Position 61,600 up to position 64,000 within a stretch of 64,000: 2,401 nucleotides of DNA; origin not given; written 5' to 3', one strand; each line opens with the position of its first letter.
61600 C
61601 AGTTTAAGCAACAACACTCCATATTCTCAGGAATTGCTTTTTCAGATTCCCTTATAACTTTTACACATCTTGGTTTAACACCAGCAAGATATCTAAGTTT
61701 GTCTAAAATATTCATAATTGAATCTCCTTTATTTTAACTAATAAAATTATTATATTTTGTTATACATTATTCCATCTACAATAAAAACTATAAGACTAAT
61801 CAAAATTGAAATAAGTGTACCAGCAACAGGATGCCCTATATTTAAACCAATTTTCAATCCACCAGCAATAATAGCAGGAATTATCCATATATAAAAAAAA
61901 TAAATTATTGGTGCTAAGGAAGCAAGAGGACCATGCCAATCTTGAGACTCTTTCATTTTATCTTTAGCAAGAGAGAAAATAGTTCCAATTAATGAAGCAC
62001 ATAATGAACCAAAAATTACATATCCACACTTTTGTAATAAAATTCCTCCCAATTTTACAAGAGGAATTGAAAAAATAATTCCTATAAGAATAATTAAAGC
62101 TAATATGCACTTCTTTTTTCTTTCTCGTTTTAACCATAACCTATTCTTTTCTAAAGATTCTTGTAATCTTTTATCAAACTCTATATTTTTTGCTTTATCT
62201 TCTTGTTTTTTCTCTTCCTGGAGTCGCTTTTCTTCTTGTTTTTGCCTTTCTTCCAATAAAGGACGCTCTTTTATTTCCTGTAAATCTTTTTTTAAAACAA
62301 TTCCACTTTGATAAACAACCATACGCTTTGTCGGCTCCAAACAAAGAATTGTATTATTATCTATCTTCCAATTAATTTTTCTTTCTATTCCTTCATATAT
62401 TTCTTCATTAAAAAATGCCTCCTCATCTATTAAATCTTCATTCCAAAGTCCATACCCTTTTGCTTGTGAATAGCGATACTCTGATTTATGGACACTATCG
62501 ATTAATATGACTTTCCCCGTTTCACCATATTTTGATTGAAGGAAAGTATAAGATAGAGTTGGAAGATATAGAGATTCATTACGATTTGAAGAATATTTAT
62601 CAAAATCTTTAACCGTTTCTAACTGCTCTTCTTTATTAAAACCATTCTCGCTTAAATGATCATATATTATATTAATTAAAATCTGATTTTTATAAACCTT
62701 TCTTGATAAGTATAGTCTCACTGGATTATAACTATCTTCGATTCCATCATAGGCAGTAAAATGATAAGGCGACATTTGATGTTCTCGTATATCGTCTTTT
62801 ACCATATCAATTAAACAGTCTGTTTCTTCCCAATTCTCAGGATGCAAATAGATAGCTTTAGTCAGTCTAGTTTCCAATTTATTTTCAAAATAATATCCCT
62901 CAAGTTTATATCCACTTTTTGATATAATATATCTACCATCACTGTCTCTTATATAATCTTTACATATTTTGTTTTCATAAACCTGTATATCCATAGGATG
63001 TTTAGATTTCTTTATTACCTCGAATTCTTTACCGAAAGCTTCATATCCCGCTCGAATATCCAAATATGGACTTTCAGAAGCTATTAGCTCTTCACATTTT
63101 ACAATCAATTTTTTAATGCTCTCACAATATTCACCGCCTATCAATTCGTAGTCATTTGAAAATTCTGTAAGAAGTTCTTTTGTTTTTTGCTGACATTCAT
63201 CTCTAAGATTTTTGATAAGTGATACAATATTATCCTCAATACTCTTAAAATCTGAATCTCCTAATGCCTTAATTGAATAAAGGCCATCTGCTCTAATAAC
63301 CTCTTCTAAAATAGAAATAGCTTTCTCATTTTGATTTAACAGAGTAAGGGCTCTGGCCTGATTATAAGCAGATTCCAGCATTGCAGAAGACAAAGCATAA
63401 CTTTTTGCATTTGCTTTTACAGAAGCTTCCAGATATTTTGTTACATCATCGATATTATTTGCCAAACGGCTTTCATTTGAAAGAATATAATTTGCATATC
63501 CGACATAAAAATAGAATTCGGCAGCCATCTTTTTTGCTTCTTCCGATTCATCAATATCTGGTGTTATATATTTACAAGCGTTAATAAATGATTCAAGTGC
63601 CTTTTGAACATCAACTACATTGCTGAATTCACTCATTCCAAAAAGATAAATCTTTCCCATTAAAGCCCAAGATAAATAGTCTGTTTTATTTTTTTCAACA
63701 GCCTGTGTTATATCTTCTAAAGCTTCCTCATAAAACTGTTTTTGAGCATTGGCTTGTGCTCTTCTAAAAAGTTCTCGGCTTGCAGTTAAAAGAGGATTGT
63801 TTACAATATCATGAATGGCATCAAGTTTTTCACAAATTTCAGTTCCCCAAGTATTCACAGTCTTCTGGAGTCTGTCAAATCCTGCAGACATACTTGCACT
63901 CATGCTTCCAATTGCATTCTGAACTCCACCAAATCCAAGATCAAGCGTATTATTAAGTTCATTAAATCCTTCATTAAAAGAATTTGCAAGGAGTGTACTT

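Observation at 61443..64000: AT-rich cassette beside the pheT att-like scar: sensor-like giant protein with a membrane-helix tail plus a Cys-rich partner, a candidate undescribed defence-like module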

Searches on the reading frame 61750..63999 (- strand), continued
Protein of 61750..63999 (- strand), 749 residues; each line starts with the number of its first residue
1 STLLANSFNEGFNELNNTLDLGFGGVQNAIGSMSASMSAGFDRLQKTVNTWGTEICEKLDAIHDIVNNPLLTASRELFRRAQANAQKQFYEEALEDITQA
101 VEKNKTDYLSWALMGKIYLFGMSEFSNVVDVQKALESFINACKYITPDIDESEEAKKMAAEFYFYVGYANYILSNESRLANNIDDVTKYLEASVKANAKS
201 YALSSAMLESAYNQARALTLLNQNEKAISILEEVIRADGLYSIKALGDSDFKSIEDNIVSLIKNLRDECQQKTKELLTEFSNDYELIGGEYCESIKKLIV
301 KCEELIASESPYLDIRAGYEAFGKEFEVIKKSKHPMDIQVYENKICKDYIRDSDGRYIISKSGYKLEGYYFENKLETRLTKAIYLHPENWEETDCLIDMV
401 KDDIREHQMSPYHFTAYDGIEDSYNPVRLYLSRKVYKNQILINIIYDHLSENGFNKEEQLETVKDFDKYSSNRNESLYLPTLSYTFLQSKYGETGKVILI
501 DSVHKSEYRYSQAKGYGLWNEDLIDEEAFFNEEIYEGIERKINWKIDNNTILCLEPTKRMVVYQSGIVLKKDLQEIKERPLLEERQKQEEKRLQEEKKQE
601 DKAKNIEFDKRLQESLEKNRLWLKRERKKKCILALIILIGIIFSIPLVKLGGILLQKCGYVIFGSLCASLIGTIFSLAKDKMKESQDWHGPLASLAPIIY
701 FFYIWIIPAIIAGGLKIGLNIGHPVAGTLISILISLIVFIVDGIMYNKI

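Call 90: find_encoding_contigs(protein=P0063, flank=5000, max_places=2)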
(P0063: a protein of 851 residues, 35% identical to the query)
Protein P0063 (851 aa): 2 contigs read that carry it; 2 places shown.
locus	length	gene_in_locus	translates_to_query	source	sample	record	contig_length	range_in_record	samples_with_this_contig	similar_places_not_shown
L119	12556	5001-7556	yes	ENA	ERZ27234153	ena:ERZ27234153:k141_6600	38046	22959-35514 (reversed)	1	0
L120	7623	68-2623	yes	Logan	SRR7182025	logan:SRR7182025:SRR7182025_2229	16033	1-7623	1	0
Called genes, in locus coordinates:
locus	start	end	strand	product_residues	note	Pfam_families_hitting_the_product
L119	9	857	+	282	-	PF00528:BPD_transp_1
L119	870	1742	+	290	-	PF00528:BPD_transp_1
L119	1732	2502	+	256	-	PF03193:RsgA_GTPase (faint), PF02463:SMC_N (weak), PF00005:ABC_tran, PF13304:AAA_21 (weak)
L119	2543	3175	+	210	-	PF01895:PhoU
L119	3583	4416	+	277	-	PF01261:AP_endonuc_2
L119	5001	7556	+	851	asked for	-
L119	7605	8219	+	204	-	-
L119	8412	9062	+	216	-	PF09820:AAA-ATPase_like, PF01584:CheW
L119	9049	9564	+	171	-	-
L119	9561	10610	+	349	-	PF01339:CheB_methylest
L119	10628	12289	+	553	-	PF01739:CheR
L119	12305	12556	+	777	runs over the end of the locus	PF01627:Hpt, PF02518:HATPase_c, PF01584:CheW, PF00072:Response_reg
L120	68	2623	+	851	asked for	-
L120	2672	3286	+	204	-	-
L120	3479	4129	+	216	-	PF09820:AAA-ATPase_like, PF01584:CheW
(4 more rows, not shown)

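Call 91: find_encoding_contigs(protein=P0019, flank=5000, max_places=2)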
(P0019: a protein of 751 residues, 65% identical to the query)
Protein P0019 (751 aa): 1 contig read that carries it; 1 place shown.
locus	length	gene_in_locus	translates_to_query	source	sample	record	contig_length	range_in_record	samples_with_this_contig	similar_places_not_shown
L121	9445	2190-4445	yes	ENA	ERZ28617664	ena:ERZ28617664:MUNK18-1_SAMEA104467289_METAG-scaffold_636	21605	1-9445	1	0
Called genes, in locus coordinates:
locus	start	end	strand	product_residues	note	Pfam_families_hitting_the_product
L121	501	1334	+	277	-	PF01261:AP_endonuc_2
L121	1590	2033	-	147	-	-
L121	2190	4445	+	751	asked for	-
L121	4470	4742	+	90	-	-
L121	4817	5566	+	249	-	PF09820:AAA-ATPase_like, PF01584:CheW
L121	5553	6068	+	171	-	-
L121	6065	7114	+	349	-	PF01339:CheB_methylest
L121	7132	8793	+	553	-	PF01739:CheR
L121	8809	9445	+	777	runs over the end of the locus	PF01627:Hpt, PF02518:HATPase_c, PF01584:CheW, PF00072:Response_reg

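Call 93: find_encoding_contigs(protein=P0017, flank=4000, max_places=3)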
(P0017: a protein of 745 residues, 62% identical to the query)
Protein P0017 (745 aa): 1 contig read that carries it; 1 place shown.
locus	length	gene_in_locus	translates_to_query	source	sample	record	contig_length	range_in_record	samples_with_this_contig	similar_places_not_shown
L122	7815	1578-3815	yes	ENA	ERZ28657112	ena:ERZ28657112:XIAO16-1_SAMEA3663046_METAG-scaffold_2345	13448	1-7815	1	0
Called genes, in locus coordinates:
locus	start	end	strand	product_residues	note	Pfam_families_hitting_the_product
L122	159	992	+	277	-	PF01261:AP_endonuc_2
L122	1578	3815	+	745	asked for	-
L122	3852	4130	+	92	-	-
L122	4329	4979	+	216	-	PF09820:AAA-ATPase_like, PF01584:CheW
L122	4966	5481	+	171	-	-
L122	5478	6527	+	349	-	PF01339:CheB_methylest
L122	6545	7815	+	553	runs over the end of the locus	PF01739:CheR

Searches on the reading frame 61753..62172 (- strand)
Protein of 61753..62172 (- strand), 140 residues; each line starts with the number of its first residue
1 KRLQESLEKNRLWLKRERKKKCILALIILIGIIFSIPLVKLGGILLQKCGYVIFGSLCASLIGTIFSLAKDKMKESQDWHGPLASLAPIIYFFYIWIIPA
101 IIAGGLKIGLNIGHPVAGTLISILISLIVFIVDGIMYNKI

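Call 53: search_protein_representatives(protein=window:61753-62172:-)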
Query: 140 residues. Proteins with E-value up to 0.001 (for the whole library): 3; up to 1e-10: 2; up to 1e-30: 1. The best 3 are listed.
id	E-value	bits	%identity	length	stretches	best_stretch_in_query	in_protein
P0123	7.1e-35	136.4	99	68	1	73-140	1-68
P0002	1.8e-20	89.7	49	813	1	16-139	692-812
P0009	5.2e-07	46.1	38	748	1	4-131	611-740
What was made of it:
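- Closest known: Single-protein abortive-infection or defence sensors with a membrane effector. Different: The tail is specific to this family (call 53).
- Among 1.8 billion representative proteins it matches only three clusters from the same family (call 53).
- Tried and rejected: It is not a shared effector module (call 53).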

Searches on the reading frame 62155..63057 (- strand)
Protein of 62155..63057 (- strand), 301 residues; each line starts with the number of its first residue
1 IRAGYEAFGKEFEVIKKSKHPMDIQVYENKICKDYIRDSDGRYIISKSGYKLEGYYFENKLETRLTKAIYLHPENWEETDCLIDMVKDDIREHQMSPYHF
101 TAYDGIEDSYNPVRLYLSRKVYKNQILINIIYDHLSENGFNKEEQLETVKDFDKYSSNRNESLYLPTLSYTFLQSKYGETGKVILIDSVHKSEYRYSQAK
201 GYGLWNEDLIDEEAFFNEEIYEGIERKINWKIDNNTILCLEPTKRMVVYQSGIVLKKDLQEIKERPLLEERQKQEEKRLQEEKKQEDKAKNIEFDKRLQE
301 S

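Call 72: predict_structure(alignment_id=A4)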
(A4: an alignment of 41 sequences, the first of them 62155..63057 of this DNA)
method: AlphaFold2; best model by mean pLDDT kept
length: 301 residues; sequences in the alignment: 41
mean_pLDDT: 73.6   pTM: 0.70
mean pLDDT of the five models: 73.6, 72.7, 71.0, 69.7, 68.6
residues with pLDDT >= 90: 61; 70-90: 134; 50-70: 59; < 50: 47
segments of 3 or more residues with pLDDT < 50: 73-76, 92-109, 135-156
pLDDT, mean of each block of 10 residues (from residue 1): 82 76 94 87 86 87 79 53 75 46 45 75 87 48 40 47 69 93 89 62 56 64 75 93 91 86 75 80 85 83 72
secondary structure, 60 per line:
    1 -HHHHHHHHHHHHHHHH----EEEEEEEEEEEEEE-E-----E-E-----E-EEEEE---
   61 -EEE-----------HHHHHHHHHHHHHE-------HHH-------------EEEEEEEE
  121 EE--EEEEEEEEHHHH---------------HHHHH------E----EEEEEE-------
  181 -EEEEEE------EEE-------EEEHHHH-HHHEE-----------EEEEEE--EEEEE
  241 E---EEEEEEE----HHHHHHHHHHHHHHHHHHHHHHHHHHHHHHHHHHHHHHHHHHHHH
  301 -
elements in order: H2-17 E22-35 E53-57 E62-64 H76-88 E113-122 E125-132 H133-136 H152-156 E168-173 E182-187 E194-196 E204-206 H207-210 E228-233 E236-241 E245-251 H256-300

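Call 74: fold_search(model_id=the predicted structure, library=pdb)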
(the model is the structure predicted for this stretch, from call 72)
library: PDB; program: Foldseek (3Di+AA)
matches with E <= 10: 281; with E <= 0.001: 0
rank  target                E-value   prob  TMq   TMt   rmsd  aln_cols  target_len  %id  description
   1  9do4                  1.0e-01  0.06  0.11  0.10  24.3       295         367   12  Structure of T4 RNA Ligase 1 bound to ATP and Mg (released 2024-10-02)
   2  8tar_A                4.4e-01  0.06  0.11  0.03  14.7       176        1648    8  APC/C-CDH1-UBE2C-Ubiquitin-CyclinB-NTD (released 2023-09-27)
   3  9vvr_S                6.9e-01  0.05  0.09  0.05  13.1       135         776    8  Structure of the bacteriophage E1004 tail (released 2025-11-12)
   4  8qcf_I                7.3e-01  0.02  0.09  0.09  19.4       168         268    8  yeast cytoplasmic exosome-Ski2 complex degrading a RNA substrate (released 2024-01-10)
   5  9vvr_d                7.7e-01  0.04  0.09  0.04  13.2       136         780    8  Structure of the bacteriophage E1004 tail (released 2025-11-12)
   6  5c0x_H                7.7e-01  0.03  0.09  0.09  17.4       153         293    6  Structure of a 12-subunit nuclear exosome complex bound to structured RNA (released 2015-08-05)
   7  1w1h_D                8.2e-01  0.06  0.10  0.19  15.1       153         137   10  Crystal Structure of the PDK1 Pleckstrin Homology (PH) domain (released 2004-11-19)
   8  9e6q_AB               8.2e-01  0.02  0.08  0.08  17.3       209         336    9  Cryo-EM structure of the Pyrobaculum calidifontis 50S ribosomal subunit in complex with Dri (released 2024-11-20)
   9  4awd_B                8.7e-01  0.02  0.10  0.10  15.7       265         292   10  Crystal structure of the beta-porphyranase BpGH16B (BACPLE_01689) from the human gut bacterium Bacteroides plebeius (released 2012-07-25)
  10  1w1h_B                9.2e-01  0.06  0.10  0.17  15.3       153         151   10  Crystal Structure of the PDK1 Pleckstrin Homology (PH) domain (released 2004-11-19)
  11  9gaw_A                1.1e+00  0.04  0.14  0.04  16.9       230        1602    5  High-resolution structure of the Anaphase-promoting complex/cyclosome (APC/C) bound to co-activator Cdh1 (released 2024-08-14)
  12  8alo_B                1.1e+00  0.03  0.10  0.16  11.1       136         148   10  Heterodimer formation of sensory domains of Vibrio cholerae regulators ToxR and ToxS (released 2023-09-13)
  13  4ifd_H                1.1e+00  0.02  0.09  0.09  17.6       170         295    7  Crystal structure of an 11-subunit eukaryotic exosome complex bound to RNA (released 2013-02-06)
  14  4awd_A                1.2e+00  0.02  0.13  0.13  15.6       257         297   10  Crystal structure of the beta-porphyranase BpGH16B (BACPLE_01689) from the human gut bacterium Bacteroides plebeius (released 2012-07-25)
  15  3fhc_A                1.3e+00  0.08  0.13  0.11  12.0       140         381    6  Crystal structure of human Dbp5 in complex with Nup214 (released 2009-02-17)
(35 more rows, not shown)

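Call 76: fold_search(model_id=the predicted structure, library=viral)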
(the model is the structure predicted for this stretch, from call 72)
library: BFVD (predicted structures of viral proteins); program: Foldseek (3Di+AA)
matches with E <= 10: 337; with E <= 0.001: 0
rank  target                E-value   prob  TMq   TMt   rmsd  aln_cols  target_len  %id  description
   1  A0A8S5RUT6            1.5e-01  0.07  0.10  0.09  14.3       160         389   12  RNA ligase [Siphoviridae sp. ctHip2]
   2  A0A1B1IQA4            4.1e-01  0.15  0.10  0.06  16.7       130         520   13  (no name in the UniProt tables at hand)
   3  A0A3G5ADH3            4.1e-01  0.11  0.09  0.07  11.8       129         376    8  Uncharacterized protein [Hyperionvirus sp.]
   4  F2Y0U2                4.1e-01  0.06  0.11  0.10  24.0       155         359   10  (no name in the UniProt tables at hand)
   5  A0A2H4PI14            4.6e-01  0.05  0.11  0.10  20.3       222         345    9  (no name in the UniProt tables at hand)
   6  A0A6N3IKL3            5.1e-01  0.03  0.14  0.14  22.3       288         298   15  (no name in the UniProt tables at hand)
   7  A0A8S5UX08            6.4e-01  0.02  0.08  0.04  21.3       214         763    8  Tail fiber protein [Siphoviridae sp. ctDmR33]
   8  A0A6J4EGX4            8.0e-01  0.02  0.08  0.11  23.0       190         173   10  Uncharacterized protein [Salmonella phage SAP012]
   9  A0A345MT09            9.0e-01  0.23  0.09  0.12   9.3        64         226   12  Uncharacterized protein [crAssphage sp. isolate ctbg_1]
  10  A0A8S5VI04            9.0e-01  0.12  0.10  0.10  12.6       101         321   15  Uncharacterized protein [Siphoviridae sp. cthu813]
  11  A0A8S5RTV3            9.0e-01  0.01  0.07  0.05  31.4       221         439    9  Uncharacterized protein [Caudovirales sp. gcode 4]
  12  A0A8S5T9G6            1.1e+00  0.03  0.11  0.15  18.3       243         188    9  Uncharacterized protein [Siphoviridae sp. ctGz830]
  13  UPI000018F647         1.1e+00  0.03  0.12  0.11  17.2       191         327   10  (no name look-up for this kind of identifier)
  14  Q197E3                1.1e+00  0.01  0.09  0.10  25.8       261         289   11  Uncharacterized protein 017R [Invertebrate iridescent virus 3]
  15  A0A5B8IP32            1.1e+00  0.03  0.10  0.14  17.6       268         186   13  Uncharacterized protein [Mimiviridae sp. ChoanoV1]
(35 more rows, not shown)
